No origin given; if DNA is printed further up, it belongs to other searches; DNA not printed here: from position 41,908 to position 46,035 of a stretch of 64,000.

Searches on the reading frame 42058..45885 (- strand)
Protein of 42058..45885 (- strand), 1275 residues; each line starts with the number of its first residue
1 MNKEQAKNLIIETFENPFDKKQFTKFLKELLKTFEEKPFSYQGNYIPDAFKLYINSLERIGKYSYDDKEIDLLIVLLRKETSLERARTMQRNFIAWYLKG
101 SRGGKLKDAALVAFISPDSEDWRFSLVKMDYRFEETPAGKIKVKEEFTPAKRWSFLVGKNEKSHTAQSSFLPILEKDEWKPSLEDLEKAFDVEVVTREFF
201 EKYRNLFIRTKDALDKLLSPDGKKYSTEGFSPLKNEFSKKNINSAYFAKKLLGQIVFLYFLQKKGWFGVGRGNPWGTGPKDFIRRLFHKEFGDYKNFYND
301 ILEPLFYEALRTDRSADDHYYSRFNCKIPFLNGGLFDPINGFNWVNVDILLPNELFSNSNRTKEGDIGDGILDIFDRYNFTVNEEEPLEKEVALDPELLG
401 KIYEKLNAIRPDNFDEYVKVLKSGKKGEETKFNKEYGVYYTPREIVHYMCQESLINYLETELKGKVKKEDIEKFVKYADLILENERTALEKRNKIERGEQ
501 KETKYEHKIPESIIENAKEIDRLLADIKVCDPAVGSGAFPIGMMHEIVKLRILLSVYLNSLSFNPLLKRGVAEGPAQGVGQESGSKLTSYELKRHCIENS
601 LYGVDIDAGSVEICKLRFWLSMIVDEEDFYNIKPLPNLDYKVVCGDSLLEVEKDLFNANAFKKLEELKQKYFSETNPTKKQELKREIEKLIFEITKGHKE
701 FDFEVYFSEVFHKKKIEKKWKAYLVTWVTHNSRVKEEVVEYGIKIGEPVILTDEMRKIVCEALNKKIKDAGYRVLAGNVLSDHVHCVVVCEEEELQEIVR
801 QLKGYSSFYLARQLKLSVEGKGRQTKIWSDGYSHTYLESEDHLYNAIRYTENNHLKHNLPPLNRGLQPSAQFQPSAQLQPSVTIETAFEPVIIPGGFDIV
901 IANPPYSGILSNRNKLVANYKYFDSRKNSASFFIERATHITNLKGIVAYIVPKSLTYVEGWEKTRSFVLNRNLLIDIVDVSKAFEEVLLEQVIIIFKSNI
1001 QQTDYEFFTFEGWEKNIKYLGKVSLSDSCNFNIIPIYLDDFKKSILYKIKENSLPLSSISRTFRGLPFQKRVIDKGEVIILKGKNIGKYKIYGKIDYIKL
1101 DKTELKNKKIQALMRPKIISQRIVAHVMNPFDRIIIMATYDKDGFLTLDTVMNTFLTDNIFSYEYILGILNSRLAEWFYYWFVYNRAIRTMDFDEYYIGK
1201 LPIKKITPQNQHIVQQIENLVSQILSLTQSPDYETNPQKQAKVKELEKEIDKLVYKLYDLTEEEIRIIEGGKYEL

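Call 4: search_protein_families(library=pfam, proteins=[window:42058-45885:-], max_evalue=0.01)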
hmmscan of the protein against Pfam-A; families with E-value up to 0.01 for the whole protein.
window:42058-45885:- (1275 aa): 5 families
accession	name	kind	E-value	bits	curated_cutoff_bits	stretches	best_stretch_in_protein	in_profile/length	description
PF07669.17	Eco57I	-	5e-24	85.7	25.3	2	878-981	55-166/171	Eco57I restriction-modification methylase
PF12950.13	TaqI_C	-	4.1e-15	56.5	26.5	1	1080-1203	3-118/118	TaqI-like C-terminal specificity domain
PF01797.21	Y1_Tnp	-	3.4e-11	43.7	23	1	750-852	19-120/121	Transposase IS200 like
PF02384.22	N6_Mtase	-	3.7e-07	30.2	20.4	1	894-1004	123-238/311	N-6 DNA Methylase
PF20473.4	MmeI_Mtase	-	0.00072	19.2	27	0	518-658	12-128/259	MmeI, DNA-methyltransferase domain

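Call 5: search_protein_families(library=padloc, proteins=[window:42058-45885:-], max_evalue=0.001)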
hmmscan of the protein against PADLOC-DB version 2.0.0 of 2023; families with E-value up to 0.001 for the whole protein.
window:42058-45885:- (1275 aa): 30 families (the best 25 are shown)
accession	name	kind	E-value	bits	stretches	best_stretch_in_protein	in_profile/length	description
PDLC03596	REase_MTase_IIG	-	5.6e-285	946.6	4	1-463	1-455/1148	Type IIG restriction enzyme-methyltransferase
PDLC03612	REase_MTase_IIG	-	1.2e-49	167.4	4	1147-1271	1127-1246/1247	Type IIG restriction enzyme-methyltransferase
PDLC03601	REase_MTase_IIG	-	1.7e-42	143.4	2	244-554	236-488/1110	Type IIG restriction enzyme-methyltransferase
PDLC03604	REase_MTase_IIG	-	4.9e-30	102.3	3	522-661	385-514/1011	Type IIG restriction enzyme-methyltransferase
PDLC02521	PglX|PglXI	-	4.5e-20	69.2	2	895-1012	480-604/1174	PglX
PDLC03348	MTase_II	-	1.1e-19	68.5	1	895-1268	345-708/727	Type II methyltransferase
PDLC02643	DrmMI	-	1.1e-17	61.2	1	521-672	597-739/1347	DrmMI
PDLC03628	REase_MTase_IIG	-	1.8e-15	54.1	2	887-1009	740-865/1100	Type IIG restriction enzyme-methyltransferase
PDLC03609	REase_MTase_IIG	-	2.1e-15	53.6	3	886-1010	547-675/1066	Type IIG restriction enzyme-methyltransferase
PDLC02525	PglX|PglXI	-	2e-13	47.9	1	895-990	454-552/607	PglX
PDLC03600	REase_MTase_IIG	-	3.6e-12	43.1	1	873-1003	476-610/1205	Type IIG restriction enzyme-methyltransferase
PDLC02527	PglX|PglXI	-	1.5e-11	40.8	2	897-997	557-657/1332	PglX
PDLC03629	REase_MTase_IIG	-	1.8e-11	40.6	1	517-652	426-537/1182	Type IIG restriction enzyme-methyltransferase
PDLC02523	PglX|PglXI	-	1.8e-11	40.5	1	888-994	553-659/1428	PglX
PDLC02646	DrmMI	-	4.2e-11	39.7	1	588-713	41-160/792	DrmMI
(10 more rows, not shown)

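Call 6: search_protein_families(library=ncbifam, proteins=[window:42058-45885:-], max_evalue=0.001)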
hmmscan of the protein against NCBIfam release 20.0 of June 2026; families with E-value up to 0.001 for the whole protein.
window:42058-45885:- (1275 aa): 4 families
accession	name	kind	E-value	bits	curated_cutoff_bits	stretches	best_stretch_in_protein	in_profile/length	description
NF033452.1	BREX_1_MTaseX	exception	6.3e-24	83.9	500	2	897-1003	508-617/1210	BREX-1 system adenine-specific DNA-methyltransferase PglX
NF047646.1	REP_Tyr_transpos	equivalog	4.3e-15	55.9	80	1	747-859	22-136/146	REP-associated tyrosine transposase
NF033455.1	BREX_6_MTaseX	exception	9.9e-15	53.1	900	2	893-997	551-656/1319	BREX-6 system adenine-specific DNA-methyltransferase PglX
NF033573.1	transpos_IS200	equivalog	8.2e-09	35.8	55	1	750-833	25-108/126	IS200/IS605 family transposase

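Call 9: find_homologous_proteins(query=window:42058-45885:-, max_evalue=1e-20)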
Query window:42058-45885:- (1275 aa): 7999 proteins with E <= 1e-20 among 8000 candidates; the best 120 are listed.
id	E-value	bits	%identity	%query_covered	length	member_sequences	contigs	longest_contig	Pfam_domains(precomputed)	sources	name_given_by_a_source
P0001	0.0e+0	1819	74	56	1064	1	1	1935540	PF02384.23,PF07669.18,PF12950.14,PF20473.5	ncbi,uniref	ncbi:TaqI-like C-terminal specificity domain-containing protein [Thermodesulfovibrio sp. 3907-1M]|un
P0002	0.0e+0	1690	77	56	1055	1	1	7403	PF02384.23,PF07669.18,PF12950.14,PF01170.25,PF20473.5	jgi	jgi:hypothetical protein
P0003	0.0e+0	1678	76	56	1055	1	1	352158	PF02384.23,PF07669.18,PF12950.14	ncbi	ncbi:MAG: Eco57I restriction-modification methylase domain-containing protein [bacterium JZ-2024 1]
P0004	0.0e+0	1677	75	56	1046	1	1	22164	PF02384.23,PF07669.18,PF12950.14,PF20473.5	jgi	jgi:hypothetical protein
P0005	0.0e+0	1663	75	56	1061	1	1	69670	PF02384.23,PF07669.18,PF12950.14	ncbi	-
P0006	0.0e+0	1554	76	44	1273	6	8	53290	PF02384.23,PF07669.18,PF12950.14,PF01797.22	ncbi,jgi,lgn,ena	-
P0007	0.0e+0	1535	67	56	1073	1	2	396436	PF02384.23,PF07669.18,PF12950.14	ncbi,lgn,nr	ncbi:MAG: N-6 DNA methylase [Candidatus Aminicenantes bacterium]|nr:N-6 DNA methylase [Candidatus Am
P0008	0.0e+0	1485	80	56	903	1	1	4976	PF02384.23,PF07669.18,PF20473.5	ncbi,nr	ncbi:MAG: BREX-1 system adenine-specific DNA-methyltransferase PglX, partial [Candidatus Omnitrophic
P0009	0.0e+0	1364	61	56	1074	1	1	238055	PF07669.18,PF12950.14,PF20473.5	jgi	jgi:hypothetical protein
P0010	0.0e+0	1340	78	56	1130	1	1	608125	PF02384.23,PF07669.18,PF12950.14,PF20473.5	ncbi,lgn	-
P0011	0.0e+0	1330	61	56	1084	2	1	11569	PF02384.23,PF07669.18,PF12950.14,PF01170.25,PF20473.5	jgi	jgi:hypothetical protein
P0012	0.0e+0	1319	61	56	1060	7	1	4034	PF02384.23,PF07669.18,PF12950.14,PF20473.5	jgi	-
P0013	0.0e+0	1302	76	44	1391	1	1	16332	PF02384.23,PF07669.18,PF12950.14,PF01797.22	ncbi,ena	-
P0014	0.0e+0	1286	77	56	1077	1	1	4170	PF02384.23,PF07669.18,PF20473.5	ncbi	ncbi:MAG: Eco57I restriction-modification methylase domain-containing protein [candidate division WO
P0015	0.0e+0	1275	74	56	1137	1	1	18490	PF02384.23,PF07669.18,PF12950.14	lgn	-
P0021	0.0e+0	1239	49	100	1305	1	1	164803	PF02384.23,PF07669.18,PF12950.14,PF20473.5,PF01797.22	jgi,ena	-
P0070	0.0e+0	1145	52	79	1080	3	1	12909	PF02384.23,PF07669.18,PF20473.5,PF01797.22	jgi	jgi:REP element-mobilizing transposase RayT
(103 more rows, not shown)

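Call 10: find_related_loci(query=window:42058-45885:-, collection=genome_contigs, flank=10000)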
Query window:42058-45885:- (1275 aa) in genome_contigs; peptide patterns used: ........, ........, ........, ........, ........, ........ (x = any residue, [..] = any of these).
600 stretches matched a pattern (row limit reached: there are more); 563 encode a relative of the query (tblastn E <= 1e-3); the best 80 are kept; 80 distinct loci.
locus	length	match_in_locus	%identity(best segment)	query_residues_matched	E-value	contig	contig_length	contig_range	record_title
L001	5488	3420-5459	75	1-714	0e+0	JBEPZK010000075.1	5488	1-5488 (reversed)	MAG: Candidatus Kryptoniota bacterium isolate 03V1_S199.metabat2_refined.077 NODE_9154_length_5488_cov_35.896288, whole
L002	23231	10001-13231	75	1-1272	0e+0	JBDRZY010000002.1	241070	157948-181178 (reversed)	MAG: candidate division WOR-3 bacterium isolate DPZ-2_202101_bins_157 DPZ-2_202101_bins_157_scaffold_2, whole genome sho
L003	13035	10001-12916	54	1-997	0e+0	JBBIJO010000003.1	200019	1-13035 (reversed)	MAG: Ignavibacteria bacterium isolate RSF170216_bin_164 NODE_63_length_200019_cov_18.673786, whole genome shotgun sequen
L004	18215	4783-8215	71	1-1261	0e+0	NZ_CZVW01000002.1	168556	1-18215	Candidatus Chrysopegis kryptomonas strain JGI-23, whole genome shotgun sequence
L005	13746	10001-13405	70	1-1261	0e+0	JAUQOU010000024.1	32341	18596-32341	MAG: bacterium isolate BF2.bins.44.201808 NODE_745_length_32341_cov_1.431614, whole genome shotgun sequence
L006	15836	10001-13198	72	1-1260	0e+0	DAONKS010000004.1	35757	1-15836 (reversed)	MAG TPA_asm: bacterium isolate AMR_MDS_3707 NODE_1058_length_35757_cov_8.386729, whole genome shotgun sequence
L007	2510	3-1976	83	124-995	0e+0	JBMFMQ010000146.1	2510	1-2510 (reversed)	MAG: Candidatus Ratteibacteria bacterium isolate KM4337-25 NODE_146_length_2510_cov_9.835183, whole genome shotgun seque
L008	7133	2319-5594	63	1-1271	0e+0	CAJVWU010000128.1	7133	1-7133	MAG TPA_asm: uncultured Bacteroidia bacterium isolate DRR093005_bin.21_MetaBAT_v2.12.1_MAG genome assembly, contig: NODE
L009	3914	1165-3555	66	1-1003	0e+0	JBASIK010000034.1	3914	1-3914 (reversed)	MAG: Bacteroidales bacterium isolate MFD13489_ilm_asm_bin48 k127_303459, whole genome shotgun sequence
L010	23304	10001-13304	65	1-1270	0e+0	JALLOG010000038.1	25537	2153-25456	Desulfobacterota bacterium AH_259_B03_O07 NODE_38_length_25537_cov_1818.75, whole genome shotgun sequence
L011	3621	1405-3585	63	1-715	0e+0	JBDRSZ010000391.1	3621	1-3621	MAG: bacterium isolate MEGAHIT-group-3.41 k141_425708, whole genome shotgun sequence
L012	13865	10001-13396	61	1-1269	0e+0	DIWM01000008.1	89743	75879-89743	MAG TPA_asm: Deltaproteobacteria bacterium UBA6106 UBA6106_contig_11810, whole genome shotgun sequence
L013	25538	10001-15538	67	1-1271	0e+0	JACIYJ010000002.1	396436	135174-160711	MAG: Candidatus Aminicenantes bacterium isolate MAG-75 Aminicenantales_E3_bin29_Scaffold_2, whole genome shotgun sequenc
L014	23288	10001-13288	60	1-1268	0e+0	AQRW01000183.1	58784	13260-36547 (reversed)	Candidatus Aerophobus profundus SCGC AAA252-L23 A252L23DRAFT_contig_7_0.8_C, whole genome shotgun sequence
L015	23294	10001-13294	63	1-1270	0e+0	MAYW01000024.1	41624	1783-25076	MAG: Candidatus Scalindua rubra isolate BSI-1 SCARUB_contig000024, whole genome shotgun sequence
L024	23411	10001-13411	60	1-1269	0e+0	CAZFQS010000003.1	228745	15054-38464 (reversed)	MAG TPA_asm: uncultured Bacteroidales bacterium isolate binchicken_co100_434 genome assembly, contig: NODE_22_length_228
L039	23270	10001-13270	57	1-1270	0e+0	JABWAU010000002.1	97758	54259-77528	MAG: Anaerolineales bacterium isolate MAG_12 scaffold_149, whole genome shotgun sequence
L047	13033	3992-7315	59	1-1270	0e+0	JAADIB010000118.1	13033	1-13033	MAG: Chlorobiota bacterium isolate M_MetaBat.23 contig-127_14028, whole genome shotgun sequence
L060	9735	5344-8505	56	1-1269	0e+0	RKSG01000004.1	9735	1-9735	MAG: Nitrospirales bacterium isolate PNGst_C_binSS2 scaffold_182, whole genome shotgun sequence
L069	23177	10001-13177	55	1-1270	0e+0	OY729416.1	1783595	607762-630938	MAG: Thermodesulfobacteriota bacterium isolate ba02c5ff-97d3-4768-ae28-618c4039653d genome assembly, chromosome: 1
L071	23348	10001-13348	53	1-1273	0e+0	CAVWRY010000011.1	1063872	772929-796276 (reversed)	MAG: uncultured Chloroflexia bacterium isolate MFD01213.bin.1.46 genome assembly, contig: contig_7588, whole genome shot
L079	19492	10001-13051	55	1-1270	0e+0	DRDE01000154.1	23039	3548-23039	MAG TPA_asm: Nitrospirae bacterium isolate HyVt-268 HyVt-268_k295_419483, whole genome shotgun sequence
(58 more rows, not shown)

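Call 29: search_solved_structures(query=window:42058-45885:-, max_evalue=0.01, show_alignments=1)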
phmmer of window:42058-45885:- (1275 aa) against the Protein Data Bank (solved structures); distinct sequences matched with E-value up to 0.01: 0.
